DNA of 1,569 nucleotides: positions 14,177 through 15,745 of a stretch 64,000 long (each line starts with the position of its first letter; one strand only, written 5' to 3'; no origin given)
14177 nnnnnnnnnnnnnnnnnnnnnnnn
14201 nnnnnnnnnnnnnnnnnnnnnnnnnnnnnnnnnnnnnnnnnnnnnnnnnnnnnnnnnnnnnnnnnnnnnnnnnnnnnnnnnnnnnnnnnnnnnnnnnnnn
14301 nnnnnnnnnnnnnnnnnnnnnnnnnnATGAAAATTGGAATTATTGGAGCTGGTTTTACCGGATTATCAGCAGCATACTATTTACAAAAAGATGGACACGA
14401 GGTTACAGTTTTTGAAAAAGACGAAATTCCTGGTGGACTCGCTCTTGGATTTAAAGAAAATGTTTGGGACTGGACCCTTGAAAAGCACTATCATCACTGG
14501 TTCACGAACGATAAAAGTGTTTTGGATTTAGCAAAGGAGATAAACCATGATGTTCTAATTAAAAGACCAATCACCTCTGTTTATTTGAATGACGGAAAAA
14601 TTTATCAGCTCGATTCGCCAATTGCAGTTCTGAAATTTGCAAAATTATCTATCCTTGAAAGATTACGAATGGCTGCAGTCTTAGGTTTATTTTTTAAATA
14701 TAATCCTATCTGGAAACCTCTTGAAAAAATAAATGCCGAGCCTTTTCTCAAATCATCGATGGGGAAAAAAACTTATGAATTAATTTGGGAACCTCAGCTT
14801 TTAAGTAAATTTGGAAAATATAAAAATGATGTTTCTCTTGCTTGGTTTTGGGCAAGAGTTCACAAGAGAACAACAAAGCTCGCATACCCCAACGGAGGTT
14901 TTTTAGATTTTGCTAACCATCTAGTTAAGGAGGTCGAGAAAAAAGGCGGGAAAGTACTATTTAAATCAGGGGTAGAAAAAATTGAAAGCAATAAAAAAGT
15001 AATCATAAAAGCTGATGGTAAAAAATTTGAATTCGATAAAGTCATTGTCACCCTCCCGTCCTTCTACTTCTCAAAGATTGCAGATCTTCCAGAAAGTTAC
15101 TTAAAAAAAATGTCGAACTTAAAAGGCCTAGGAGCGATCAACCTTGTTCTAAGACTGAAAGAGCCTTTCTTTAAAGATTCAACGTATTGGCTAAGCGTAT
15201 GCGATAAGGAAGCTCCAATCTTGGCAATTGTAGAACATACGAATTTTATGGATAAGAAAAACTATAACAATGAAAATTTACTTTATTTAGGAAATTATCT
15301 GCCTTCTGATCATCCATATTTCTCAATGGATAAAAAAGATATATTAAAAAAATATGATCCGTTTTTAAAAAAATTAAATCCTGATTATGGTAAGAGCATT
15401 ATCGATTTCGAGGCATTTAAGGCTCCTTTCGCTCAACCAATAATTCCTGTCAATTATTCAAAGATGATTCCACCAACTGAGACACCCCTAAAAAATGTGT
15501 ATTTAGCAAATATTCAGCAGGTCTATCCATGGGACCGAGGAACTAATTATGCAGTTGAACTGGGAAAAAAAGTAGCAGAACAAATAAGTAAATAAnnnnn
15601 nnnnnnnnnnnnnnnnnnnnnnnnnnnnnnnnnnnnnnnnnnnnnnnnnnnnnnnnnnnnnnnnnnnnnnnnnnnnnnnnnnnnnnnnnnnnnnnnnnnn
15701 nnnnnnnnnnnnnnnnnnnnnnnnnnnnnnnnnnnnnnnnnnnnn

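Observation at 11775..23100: Ten genes chained by 0-4 nt overlaps couple PilN/PilO-like proteins and an LPXTG Thr/Pro-rich surface protein to four GT-C-type membrane glycosyltransferases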

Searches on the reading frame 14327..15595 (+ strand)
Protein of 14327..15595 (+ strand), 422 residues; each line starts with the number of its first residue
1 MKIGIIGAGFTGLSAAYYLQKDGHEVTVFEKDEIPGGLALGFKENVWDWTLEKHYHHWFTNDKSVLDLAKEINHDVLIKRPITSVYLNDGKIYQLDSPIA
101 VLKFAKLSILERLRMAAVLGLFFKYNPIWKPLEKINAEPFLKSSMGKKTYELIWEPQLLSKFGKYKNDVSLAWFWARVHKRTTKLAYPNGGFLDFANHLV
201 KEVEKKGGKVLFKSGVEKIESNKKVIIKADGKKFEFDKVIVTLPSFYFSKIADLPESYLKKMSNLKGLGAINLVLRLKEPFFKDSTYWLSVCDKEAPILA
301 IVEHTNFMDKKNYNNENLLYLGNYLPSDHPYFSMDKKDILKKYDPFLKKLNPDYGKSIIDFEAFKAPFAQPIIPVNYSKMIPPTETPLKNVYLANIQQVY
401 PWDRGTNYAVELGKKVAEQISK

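Call 5: search_protein_families(library=pfam, proteins=[window:14327-15595:+], max_evalue=0.1)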
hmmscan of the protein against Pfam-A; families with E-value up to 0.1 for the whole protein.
window:14327-15595:+ (422 aa): 19 families
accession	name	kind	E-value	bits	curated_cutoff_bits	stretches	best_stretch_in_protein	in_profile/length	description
PF01593.30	Amino_oxidase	-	2.5e-25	90.1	19.8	1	10-420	1-442/443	Flavin containing amine oxidoreductase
PF01266.30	DAO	-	1e-13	52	27.9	1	3-37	2-37/353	FAD dependent oxidoreductase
PF13450.12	NAD_binding_8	-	3.6e-13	50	21.9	1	5-71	1-67/68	NAD(P)-binding Rossmann-like domain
PF07992.20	Pyr_redox_2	-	2.3e-08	34.3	26.1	1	2-37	2-38/291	Pyridine nucleotide-disulphide oxidoreductase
PF00070.33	Pyr_redox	-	5.4e-08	33.7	22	1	2-32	1-31/82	Pyridine nucleotide-disulphide oxidoreductase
PF03486.20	HI0933_like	-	7.4e-06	26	50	1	3-36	3-36/244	HI0933-like protein Rossmann domain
PF01946.23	Thi4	-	0.00028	20.7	26.2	1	3-37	20-55/235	Thi4 family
PF21799.2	MurD-like_N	-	0.00054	20.6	27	1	2-39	2-39/88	Mur ligase MurD-like, N-terminal domain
PF02558.23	ApbA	-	0.0007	19.7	22.2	1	3-31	1-29/150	Ketopantoate reductase PanE/ApbA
PF13454.12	NAD_binding_9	-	0.0011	19.3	21.8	0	5-37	2-38/155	FAD-NAD(P)-binding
PF00890.30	FAD_binding_2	-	0.0018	18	20.4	1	5-33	4-32/414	FAD binding domain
PF03721.20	UDPG_MGDP_dh_N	-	0.004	17.2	27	1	1-33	1-33/187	UDP-glucose/GDP-mannose dehydrogenase family, NAD binding domain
PF06100.17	MCRA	-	0.0052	16.1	23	1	5-72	6-76/495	MCRA family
PF13738.12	Pyr_redox_3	-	0.0091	15.7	30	0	5-34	2-32/305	Pyridine nucleotide-disulphide oxidoreductase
PF01494.25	FAD_binding_3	-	0.013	15.2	22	1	3-33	4-34/349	FAD binding domain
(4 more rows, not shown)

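Call 6: search_protein_families(library=ncbifam, proteins=[window:14327-15595:+], max_evalue=0.1)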
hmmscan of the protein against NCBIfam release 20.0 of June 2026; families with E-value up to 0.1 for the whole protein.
window:14327-15595:+ (422 aa): 99 families (the best 25 are shown)
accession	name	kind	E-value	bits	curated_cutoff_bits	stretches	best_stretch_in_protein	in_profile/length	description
NF005560.0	PRK07233.1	equivalog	3.6e-121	405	252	1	1-421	1-429/435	hypothetical protein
TIGR03467.1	HpnE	equivalog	3.2e-19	69.6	283.05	1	5-281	3-298/430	hydroxysqualene dehydroxylase HpnE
NF005548.0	PRK07208.1-4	equivalog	2.1e-18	66.2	389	2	3-153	6-150/488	hypothetical protein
NF005547.0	PRK07208.1-3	equivalog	2.4e-14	53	380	1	2-251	6-267/465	hypothetical protein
TIGR00562.1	proto_IX_ox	equivalog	2.3e-13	49.5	97.85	1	2-171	4-171/470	protoporphyrinogen oxidase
NF005545.0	PRK07208.1-1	equivalog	6.6e-13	47.8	451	1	3-173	10-174/504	hypothetical protein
NF058655.1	CrtID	equivalog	2.7e-12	46.3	640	1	4-49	2-47/478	bifunctional phytoene desaturase/3,4-desaturase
TIGR02734.1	crtI_fam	subfamily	5.1e-12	45.3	238.1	1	5-45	3-43/504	phytoene desaturase family protein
TIGR02731.1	phytoene_desat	equivalog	1.1e-10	40.9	569.4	1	3-74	2-72/453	15-cis-phytoene desaturase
NF009410.0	PRK12771.1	subfamily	3.7e-10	39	516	1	2-38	140-176/566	NAD(P)-binding protein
NF009454.0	PRK12814.1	equivalog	8e-10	37.7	916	1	2-38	195-231/657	putative NADPH-dependent glutamate synthase small subunit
NF001933.0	PRK00711.1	subfamily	2.5e-09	36.7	383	1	1-35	1-35/429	D-amino acid dehydrogenase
NF045689.1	BCarotKetCrtO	equivalog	5.2e-09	35.2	1000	1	5-39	8-42/563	beta-carotene ketolase CrtO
NF009409.0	PRK12770.1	subfamily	6.8e-09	35.2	343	1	2-40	20-58/360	putative glutamate synthase subunit beta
TIGR02733.1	desat_CrtD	equivalog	9.5e-09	34.4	549.7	1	3-47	4-48/492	C-3',4' desaturase CrtD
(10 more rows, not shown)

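Call 14: find_homologous_proteins(query=window:14327-15595:+, max_evalue=1e-20)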
Query window:14327-15595:+ (422 aa): 4547 proteins with E <= 1e-20 among 8000 candidates; the best 120 are listed.
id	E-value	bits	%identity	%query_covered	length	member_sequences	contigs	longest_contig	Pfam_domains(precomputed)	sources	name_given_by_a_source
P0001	8.7e-285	962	100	100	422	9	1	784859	PF01266.31,PF01593.31,PF13450.13,PF07992.21,PF00070.34,PF03486.21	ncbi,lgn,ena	-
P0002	1.9e-262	889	90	100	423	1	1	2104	PF01266.31,PF01593.31,PF13450.13,PF07992.21,PF00070.34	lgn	-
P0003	6.6e-254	860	87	100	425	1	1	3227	PF01266.31,PF01593.31,PF13450.13,PF07992.21,PF00070.34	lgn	-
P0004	6.8e-208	709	73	100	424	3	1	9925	PF01266.31,PF01593.31,PF13450.13,PF07992.21,PF00070.34,PF03486.21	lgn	-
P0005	1.1e-201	688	72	100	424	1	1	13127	PF01266.31,PF01593.31,PF13450.13,PF07992.21,PF00070.34,PF03486.21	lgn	-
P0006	1.1e-199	682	71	100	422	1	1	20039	PF01266.31,PF01593.31,PF13450.13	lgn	-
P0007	2.7e-199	680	70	100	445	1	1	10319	PF01266.31,PF01593.31,PF13450.13,PF00070.34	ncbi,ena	-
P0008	2.9e-197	674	71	100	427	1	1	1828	PF01266.31,PF01593.31,PF13450.13,PF07992.21,PF00070.34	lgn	-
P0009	3.0e-197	674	70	100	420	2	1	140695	PF01266.31,PF01593.31,PF13450.13,PF07992.21,PF00070.34,PF03486.21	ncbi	-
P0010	1.9e-195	668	69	100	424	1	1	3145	PF01266.31,PF01593.31,PF13450.13,PF00070.34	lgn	-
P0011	4.7e-194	663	69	100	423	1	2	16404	PF01266.31,PF01593.31,PF13450.13,PF07992.21,PF00070.34,PF03486.21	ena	-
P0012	7.2e-194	663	69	100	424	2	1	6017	PF01266.31,PF01593.31,PF13450.13,PF07992.21,PF00070.34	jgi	jgi:protoporphyrinogen oxidase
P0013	2.0e-193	661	69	100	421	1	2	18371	PF01266.31,PF01593.31,PF13450.13,PF07992.21,PF00070.34,PF03486.21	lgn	-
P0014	1.4e-192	658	69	100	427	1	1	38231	PF01266.31,PF01593.31,PF13450.13,PF07992.21,PF00070.34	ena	-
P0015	3.0e-192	657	68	100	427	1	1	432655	PF01266.31,PF01593.31,PF13450.13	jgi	jgi:protoporphyrinogen oxidase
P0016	4.2e-192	657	69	100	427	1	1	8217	PF01266.31,PF01593.31,PF13450.13,PF07992.21,PF00070.34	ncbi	-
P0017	2.7e-191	654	69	100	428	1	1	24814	PF01266.31,PF01593.31,PF13450.13,PF07992.21,PF13454.13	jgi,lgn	-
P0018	3.1e-191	654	69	100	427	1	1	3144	PF01266.31,PF01593.31,PF13450.13,PF07992.21,PF00070.34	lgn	-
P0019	1.5e-190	652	68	100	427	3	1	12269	PF01266.31,PF01593.31,PF13450.13,PF07992.21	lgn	-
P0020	1.9e-190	651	69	100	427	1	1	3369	PF01266.31,PF01593.31,PF13450.13,PF07992.21,PF00070.34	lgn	-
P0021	8.2e-190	649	69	100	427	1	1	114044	PF01266.31,PF01593.31,PF13450.13,PF07992.21,PF00070.34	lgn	-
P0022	1.1e-189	649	67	100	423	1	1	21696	PF01266.31,PF01593.31,PF13450.13,PF00890.31,PF07992.21,PF00070.34,PF03486.21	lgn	-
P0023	1.4e-189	648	68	99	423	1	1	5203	PF01266.31,PF01593.31,PF13450.13,PF07992.21,PF00070.34,PF03486.21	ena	-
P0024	8.3e-189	646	68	100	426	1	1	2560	PF01266.31,PF01593.31,PF13450.13,PF07992.21,PF00070.34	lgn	-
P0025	1.5e-188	645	66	100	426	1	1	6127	PF01946.24,PF01266.31,PF01593.31,PF13450.13,PF07992.21,PF00070.34,PF03486.21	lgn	-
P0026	1.6e-188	645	66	99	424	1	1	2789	PF01266.31,PF01593.31,PF13450.13,PF07992.21,PF00070.34,PF03486.21,PF13454.13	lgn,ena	-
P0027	1.8e-188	645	67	99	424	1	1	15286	PF01266.31,PF01593.31,PF13450.13,PF07992.21,PF00070.34,PF03486.21,PF13454.13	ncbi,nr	ncbi:MAG: Amine oxidase [Candidatus Levybacteria bacterium GW2011_GWC2_40_7]|nr:MAG: Amine oxidase [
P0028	1.9e-188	645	67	100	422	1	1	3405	PF01266.31,PF01593.31,PF13450.13,PF07992.21,PF00070.34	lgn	-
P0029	2.1e-188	645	67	100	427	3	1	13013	PF01266.31,PF01593.31,PF13450.13,PF07992.21,PF00070.34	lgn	-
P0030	2.8e-188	644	66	99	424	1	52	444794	PF01266.31,PF01593.31,PF13450.13,PF07992.21,PF00070.34,PF03486.21,PF13454.13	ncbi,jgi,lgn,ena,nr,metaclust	ncbi:MAG: hypothetical protein A2186_01410 [Candidatus Levybacteria bacterium RIFOXYA1_FULL_41_10]|n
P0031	3.1e-188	644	67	99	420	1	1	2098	PF01266.31,PF01593.31,PF13450.13,PF07992.21,PF00070.34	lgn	-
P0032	6.0e-188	643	67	100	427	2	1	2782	PF01266.31,PF01593.31,PF13450.13,PF07992.21,PF00070.34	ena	-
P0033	2.8e-187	641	67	100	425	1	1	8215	PF01946.24,PF01266.31,PF01593.31,PF13450.13,PF07992.21,PF00070.34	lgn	-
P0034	3.2e-187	641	67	100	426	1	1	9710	PF01266.31,PF01593.31,PF13450.13,PF07992.21,PF00070.34,PF03486.21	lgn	-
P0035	3.5e-187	641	66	100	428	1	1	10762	PF01266.31,PF01593.31,PF13450.13,PF07992.21,PF00070.34,PF03486.21,PF03807.24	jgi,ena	-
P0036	3.8e-187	640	67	100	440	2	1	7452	PF01266.31,PF01593.31,PF13450.13,PF00070.34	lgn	-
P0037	4.5e-187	640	66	100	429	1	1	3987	PF01266.31,PF01593.31,PF13450.13,PF00070.34,PF03486.21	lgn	-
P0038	6.2e-187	640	66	99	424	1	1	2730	PF01266.31,PF01593.31,PF13450.13,PF07992.21,PF00070.34,PF03486.21,PF13454.13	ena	-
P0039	7.4e-187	640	66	100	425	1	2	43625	PF01266.31,PF01593.31,PF13450.13,PF07992.21,PF00070.34,PF21799.3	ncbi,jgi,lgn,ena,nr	ncbi:MAG TPA: NAD(P)/FAD-dependent oxidoreductase [Methylomirabilota bacterium]|nr:NAD(P)/FAD-depend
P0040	7.8e-187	639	67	100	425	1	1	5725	PF01266.31,PF01593.31,PF13450.13,PF00070.34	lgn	-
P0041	1.2e-186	639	67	100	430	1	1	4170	PF01266.31,PF01593.31,PF13450.13,PF00070.34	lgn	-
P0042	1.3e-186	639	66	100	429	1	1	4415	PF01266.31,PF01593.31,PF13450.13,PF07992.21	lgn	-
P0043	1.3e-186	639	66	100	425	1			PF01266.31,PF01593.31,PF13450.13,PF07992.21,PF00070.34,PF21799.3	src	-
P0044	1.5e-186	638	67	100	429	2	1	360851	PF01266.31,PF01593.31,PF13450.13,PF07992.21,PF00070.34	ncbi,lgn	-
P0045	2.2e-186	638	66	100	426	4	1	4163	PF01946.24,PF01266.31,PF01593.31,PF13450.13,PF00890.31,PF07992.21,PF00070.34,PF03486.21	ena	-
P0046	3.2e-186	637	67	100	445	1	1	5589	PF01266.31,PF01593.31,PF13450.13,PF00890.31,PF07992.21,PF00070.34,PF03486.21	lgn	-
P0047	4.3e-186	637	66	100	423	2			PF01266.31,PF01593.31,PF13450.13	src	-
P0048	4.9e-186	637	66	99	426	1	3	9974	PF01266.31,PF01593.31,PF13450.13,PF07992.21,PF00070.34,PF03486.21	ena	-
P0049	6.8e-186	636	66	100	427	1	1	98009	PF01266.31,PF01593.31,PF13450.13,PF07992.21,PF00070.34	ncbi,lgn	-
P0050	7.4e-186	636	68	100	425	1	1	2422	PF01946.24,PF01266.31,PF01593.31,PF13450.13,PF07992.21,PF00070.34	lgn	-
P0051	1.4e-185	635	67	100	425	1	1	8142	PF01266.31,PF01593.31,PF13450.13,PF00890.31,PF07992.21,PF00070.34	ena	-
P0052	1.6e-185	635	66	100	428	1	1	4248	PF01266.31,PF01593.31,PF13450.13,PF00890.31,PF07992.21,PF00070.34,PF03486.21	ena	-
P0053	2.1e-185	635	66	100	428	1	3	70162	PF01266.31,PF01593.31,PF13450.13,PF07992.21,PF00070.34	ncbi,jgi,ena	-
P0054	2.3e-185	635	65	100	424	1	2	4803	PF01266.31,PF01593.31,PF13450.13,PF07992.21,PF00070.34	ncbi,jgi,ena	-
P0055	2.6e-185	634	66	100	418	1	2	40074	PF01946.24,PF01266.31,PF01593.31,PF13450.13,PF07992.21,PF00070.34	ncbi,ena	ncbi:MAG: FAD-dependent oxidoreductase [Patescibacteria group bacterium]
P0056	3.0e-185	634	67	100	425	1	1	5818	PF01266.31,PF01593.31,PF13450.13,PF00070.34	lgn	-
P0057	4.9e-185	634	64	100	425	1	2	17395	PF01946.24,PF01266.31,PF01593.31,PF13450.13,PF07992.21,PF00070.34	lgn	-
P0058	6.4e-185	633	65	100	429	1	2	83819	PF01266.31,PF01593.31,PF13450.13,PF07992.21,PF00070.34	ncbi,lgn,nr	ncbi:MAG TPA: FAD-dependent oxidoreductase [Patescibacteria group bacterium]|nr:FAD-dependent oxidor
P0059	6.6e-185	633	65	100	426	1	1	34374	PF01266.31,PF01593.31,PF13450.13,PF07992.21,PF00070.34,PF03486.21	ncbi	-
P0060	8.6e-185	633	65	100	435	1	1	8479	PF01266.31,PF01593.31,PF13450.13,PF07992.21,PF00070.34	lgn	-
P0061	1.7e-184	632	64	99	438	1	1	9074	PF01946.24,PF01266.31,PF01593.31,PF13450.13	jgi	-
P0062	2.1e-184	631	63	100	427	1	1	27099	PF01946.24,PF01266.31,PF01593.31,PF13450.13,PF07992.21,PF00070.34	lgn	-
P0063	4.1e-184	630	66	100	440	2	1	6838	PF01266.31,PF01593.31,PF13450.13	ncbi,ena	-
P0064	4.2e-184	630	66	100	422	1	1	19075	PF01266.31,PF01593.31,PF13450.13,PF00070.34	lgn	-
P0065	4.4e-184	630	63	100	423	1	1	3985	PF01266.31,PF01593.31,PF13450.13,PF07992.21,PF00070.34,PF03486.21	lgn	-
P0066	4.5e-184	630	64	100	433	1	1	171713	PF01266.31,PF01593.31,PF13450.13,PF07992.21,PF00070.34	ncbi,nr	ncbi:MAG: NAD(P)/FAD-dependent oxidoreductase [Candidatus Levybacteria bacterium]|nr:NAD(P)/FAD-depe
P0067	5.0e-184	630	65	100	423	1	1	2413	PF01946.24,PF01266.31,PF01593.31,PF13450.13,PF00890.31,PF07992.21,PF00070.34,PF03486.21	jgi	jgi:protoporphyrinogen oxidase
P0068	5.8e-184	630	66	100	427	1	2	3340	PF01266.31,PF01593.31,PF13450.13,PF07992.21,PF00070.34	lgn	-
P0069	5.9e-184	630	65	100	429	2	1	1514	PF01266.31,PF01593.31,PF13450.13,PF07992.21,PF00070.34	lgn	-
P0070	7.1e-184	630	65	100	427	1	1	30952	PF01266.31,PF01593.31,PF13450.13,PF07992.21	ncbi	-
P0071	8.0e-184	630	64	100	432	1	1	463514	PF01266.31,PF01593.31,PF13450.13,PF07992.21,PF00070.34,PF12831.14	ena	-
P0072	8.1e-184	630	64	100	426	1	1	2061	PF01266.31,PF01593.31,PF13450.13,PF00890.31,PF07992.21,PF00070.34,PF03486.21,PF12831.14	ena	-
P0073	1.0e-183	629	65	100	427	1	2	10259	PF01266.31,PF01593.31,PF13450.13,PF07992.21,PF00070.34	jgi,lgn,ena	-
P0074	1.1e-183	629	66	100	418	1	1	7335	PF01946.24,PF01266.31,PF01593.31,PF13450.13,PF07992.21,PF00070.34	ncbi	-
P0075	1.2e-183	629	66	100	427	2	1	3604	PF01266.31,PF01593.31,PF13450.13,PF07992.21,PF00070.34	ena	-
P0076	1.4e-183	629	67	100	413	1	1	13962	PF01266.31,PF01593.31,PF13450.13,PF07992.21,PF00070.34,PF21799.3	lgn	-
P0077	1.4e-183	629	65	100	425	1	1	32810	PF01266.31,PF01593.31,PF13450.13,PF07992.21,PF00070.34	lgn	-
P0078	1.4e-183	629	65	100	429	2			PF01266.31,PF01593.31,PF13450.13,PF07992.21,PF00070.34,PF03486.21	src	-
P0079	1.5e-183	629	66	100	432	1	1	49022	PF01946.24,PF01266.31,PF01593.31,PF13450.13,PF07992.21,PF00070.34,PF03486.21,PF13454.13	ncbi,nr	ncbi:MAG: FAD-dependent oxidoreductase [Candidatus Levybacteria bacterium]|nr:FAD-dependent oxidored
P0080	1.5e-183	629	65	100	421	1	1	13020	PF01266.31,PF01593.31,PF13450.13,PF07992.21,PF00070.34,PF03486.21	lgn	-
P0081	1.6e-183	629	63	100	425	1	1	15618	PF01266.31,PF01593.31,PF13450.13,PF00070.34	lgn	-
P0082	1.6e-183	629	65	100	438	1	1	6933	PF01946.24,PF01266.31,PF01593.31,PF13450.13,PF00890.31,PF07992.21,PF00070.34,PF03486.21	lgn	-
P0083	1.8e-183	628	66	100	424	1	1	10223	PF01266.31,PF01593.31,PF13450.13,PF00070.34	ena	-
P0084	2.0e-183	628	65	100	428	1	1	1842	PF01266.31,PF01593.31,PF13450.13,PF07992.21,PF00070.34,PF03486.21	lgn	-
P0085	2.3e-183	628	66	100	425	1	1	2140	PF01266.31,PF01593.31,PF13450.13,PF07992.21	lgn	-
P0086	2.5e-183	628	65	100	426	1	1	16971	PF01266.31,PF01593.31,PF13450.13,PF07992.21,PF00070.34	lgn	-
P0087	2.5e-183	628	66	100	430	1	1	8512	PF01946.24,PF01266.31,PF01593.31,PF13450.13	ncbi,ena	-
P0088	3.6e-183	627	66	100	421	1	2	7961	PF01946.24,PF01266.31,PF01593.31,PF13450.13,PF00890.31,PF07992.21,PF00070.34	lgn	-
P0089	3.9e-183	627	66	99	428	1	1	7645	PF01946.24,PF01266.31,PF01593.31,PF13450.13,PF07992.21,PF00070.34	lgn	-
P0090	5.1e-183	627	65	100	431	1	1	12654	PF01266.31,PF01593.31,PF13450.13,PF00890.31,PF07992.21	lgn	-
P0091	5.4e-183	627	64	100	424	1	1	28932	PF01266.31,PF01593.31,PF13450.13,PF07992.21,PF00070.34,PF03486.21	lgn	-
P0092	6.2e-183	627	65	100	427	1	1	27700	PF01266.31,PF01593.31,PF13450.13,PF00070.34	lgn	-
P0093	6.4e-183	627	66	100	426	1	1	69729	PF01266.31,PF01593.31,PF13450.13,PF07992.21,PF00070.34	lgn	-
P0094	7.1e-183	626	66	100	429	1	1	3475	PF01266.31,PF01593.31,PF13450.13,PF00070.34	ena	-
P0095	7.2e-183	626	64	99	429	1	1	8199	PF01946.24,PF01266.31,PF01593.31,PF13450.13,PF07992.21,PF00070.34,PF03486.21,PF21799.3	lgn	-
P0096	7.4e-183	626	65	100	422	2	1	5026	PF01266.31,PF01593.31,PF13450.13,PF07992.21,PF00070.34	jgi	jgi:protoporphyrinogen oxidase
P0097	7.7e-183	626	64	100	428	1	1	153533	PF01266.31,PF01593.31,PF13450.13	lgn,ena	-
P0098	8.6e-183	626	64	100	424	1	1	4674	PF01266.31,PF01593.31,PF13450.13,PF07992.21,PF00070.34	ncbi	-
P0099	9.0e-183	626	64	100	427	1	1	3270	PF01946.24,PF01266.31,PF01593.31,PF13450.13,PF07992.21,PF00070.34,PF03486.21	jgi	-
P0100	1.0e-182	626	66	100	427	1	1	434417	PF01266.31,PF01593.31,PF13450.13,PF07992.21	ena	-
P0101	1.1e-182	626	64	99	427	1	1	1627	PF01266.31,PF01593.31,PF13450.13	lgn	-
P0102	1.3e-182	626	65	100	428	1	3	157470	PF01946.24,PF01266.31,PF01593.31,PF13450.13,PF00890.31,PF07992.21,PF00070.34,PF12831.14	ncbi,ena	-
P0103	1.4e-182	625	64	100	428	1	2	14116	PF01266.31,PF01593.31,PF13450.13,PF07992.21,PF00070.34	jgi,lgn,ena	jgi:protoporphyrinogen oxidase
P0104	1.5e-182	625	66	100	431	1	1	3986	PF01266.31,PF01593.31,PF13450.13,PF00070.34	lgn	-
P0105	1.6e-182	625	64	100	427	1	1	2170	PF01266.31,PF01593.31,PF13450.13,PF07992.21,PF00070.34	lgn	-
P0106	1.7e-182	625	65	100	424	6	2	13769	PF01266.31,PF01593.31,PF13450.13,PF07992.21,PF00070.34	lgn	-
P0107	1.7e-182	625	66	100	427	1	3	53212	PF01266.31,PF01593.31,PF13450.13,PF07992.21,PF00070.34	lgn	-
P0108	2.3e-182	625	66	100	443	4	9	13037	PF01946.24,PF01266.31,PF01593.31,PF13450.13,PF07992.21,PF00070.34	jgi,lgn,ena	-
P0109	2.5e-182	625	66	100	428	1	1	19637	PF01266.31,PF01593.31,PF13450.13,PF07992.21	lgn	-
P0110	2.5e-182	625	65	100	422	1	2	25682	PF01266.31,PF01593.31,PF13450.13,PF07992.21,PF00070.34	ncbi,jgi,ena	-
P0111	2.5e-182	625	65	100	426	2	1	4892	PF01266.31,PF01593.31,PF13450.13,PF00070.34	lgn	-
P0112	2.6e-182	625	64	100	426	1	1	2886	PF01266.31,PF01593.31,PF13450.13,PF07992.21,PF00070.34,PF03486.21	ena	-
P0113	3.0e-182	624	67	100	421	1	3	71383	PF01266.31,PF01593.31,PF13450.13,PF07992.21,PF00070.34,PF02558.23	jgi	jgi:protoporphyrinogen oxidase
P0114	3.0e-182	624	65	100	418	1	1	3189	PF01946.24,PF01266.31,PF01593.31,PF13450.13,PF07992.21,PF00070.34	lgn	-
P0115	3.3e-182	624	64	99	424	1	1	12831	PF01266.31,PF01593.31,PF13450.13,PF07992.21,PF00070.34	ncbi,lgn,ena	-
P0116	3.4e-182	624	66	100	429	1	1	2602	PF01946.24,PF01266.31,PF01593.31,PF13450.13,PF00070.34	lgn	-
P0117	4.6e-182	624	64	100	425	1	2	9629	PF01266.31,PF01593.31,PF13450.13,PF00070.34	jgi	jgi:protoporphyrinogen oxidase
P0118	4.7e-182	624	64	100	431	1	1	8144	PF01266.31,PF01593.31,PF13450.13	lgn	-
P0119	5.1e-182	624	65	100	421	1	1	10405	PF01266.31,PF01593.31,PF13450.13,PF00070.34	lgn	-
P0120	5.4e-182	624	65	100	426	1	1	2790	PF01266.31,PF01593.31,PF13450.13,PF00070.34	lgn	-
